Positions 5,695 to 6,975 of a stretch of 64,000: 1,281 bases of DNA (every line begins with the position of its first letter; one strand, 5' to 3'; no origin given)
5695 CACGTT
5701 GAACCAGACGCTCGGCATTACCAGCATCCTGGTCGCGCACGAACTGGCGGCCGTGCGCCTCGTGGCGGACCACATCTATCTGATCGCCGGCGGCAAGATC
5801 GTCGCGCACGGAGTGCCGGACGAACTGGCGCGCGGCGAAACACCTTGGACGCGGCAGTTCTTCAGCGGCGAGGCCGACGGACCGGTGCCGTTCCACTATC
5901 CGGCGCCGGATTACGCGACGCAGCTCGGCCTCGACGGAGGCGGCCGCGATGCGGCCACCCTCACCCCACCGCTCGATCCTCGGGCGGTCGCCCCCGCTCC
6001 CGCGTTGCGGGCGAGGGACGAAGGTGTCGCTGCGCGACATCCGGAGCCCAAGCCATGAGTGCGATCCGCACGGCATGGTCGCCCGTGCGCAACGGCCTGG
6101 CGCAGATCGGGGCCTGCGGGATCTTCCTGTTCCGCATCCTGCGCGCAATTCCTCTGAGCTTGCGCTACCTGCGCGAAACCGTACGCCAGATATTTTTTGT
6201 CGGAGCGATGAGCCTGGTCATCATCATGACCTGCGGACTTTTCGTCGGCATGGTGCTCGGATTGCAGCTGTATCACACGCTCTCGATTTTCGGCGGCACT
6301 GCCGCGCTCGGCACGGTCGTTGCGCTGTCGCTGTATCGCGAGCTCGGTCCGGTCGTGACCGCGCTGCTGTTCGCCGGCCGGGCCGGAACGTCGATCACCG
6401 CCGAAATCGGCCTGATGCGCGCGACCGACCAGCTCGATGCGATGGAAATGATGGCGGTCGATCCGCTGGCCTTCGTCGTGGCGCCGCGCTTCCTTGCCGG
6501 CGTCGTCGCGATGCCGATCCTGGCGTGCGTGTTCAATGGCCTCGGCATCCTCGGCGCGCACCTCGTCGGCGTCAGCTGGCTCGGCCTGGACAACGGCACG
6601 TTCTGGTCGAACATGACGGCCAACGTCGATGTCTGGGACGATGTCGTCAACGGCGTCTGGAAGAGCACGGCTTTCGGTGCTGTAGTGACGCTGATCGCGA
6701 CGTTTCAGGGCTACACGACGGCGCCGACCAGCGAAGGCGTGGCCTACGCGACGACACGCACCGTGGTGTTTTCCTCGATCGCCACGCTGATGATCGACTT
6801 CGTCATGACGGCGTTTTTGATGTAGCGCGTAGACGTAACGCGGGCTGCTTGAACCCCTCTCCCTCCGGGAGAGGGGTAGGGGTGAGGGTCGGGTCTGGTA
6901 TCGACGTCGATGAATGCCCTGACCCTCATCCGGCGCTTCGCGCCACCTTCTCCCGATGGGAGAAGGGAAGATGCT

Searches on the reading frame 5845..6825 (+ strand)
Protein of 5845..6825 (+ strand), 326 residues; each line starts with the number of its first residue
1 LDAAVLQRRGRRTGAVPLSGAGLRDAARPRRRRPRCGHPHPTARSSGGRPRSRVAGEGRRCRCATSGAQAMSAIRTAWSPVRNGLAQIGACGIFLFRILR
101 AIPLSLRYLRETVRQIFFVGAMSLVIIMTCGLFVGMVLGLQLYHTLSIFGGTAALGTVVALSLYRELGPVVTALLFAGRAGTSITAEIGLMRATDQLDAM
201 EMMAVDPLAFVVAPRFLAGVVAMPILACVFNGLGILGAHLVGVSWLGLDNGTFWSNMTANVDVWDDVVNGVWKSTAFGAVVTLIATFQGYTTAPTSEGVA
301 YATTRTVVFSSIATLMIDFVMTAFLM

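Call 71: search_protein_families(library=pfam, proteins=[window:5845-6825:+], max_evalue=0.000001)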
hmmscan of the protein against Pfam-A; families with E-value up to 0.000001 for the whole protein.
window:5845-6825:+ (326 aa): 1 family
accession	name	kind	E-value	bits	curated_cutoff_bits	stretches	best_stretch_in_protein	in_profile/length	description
PF02405.21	MlaE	-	4.7e-69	232.7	22.5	1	112-323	1-211/212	Permease MlaE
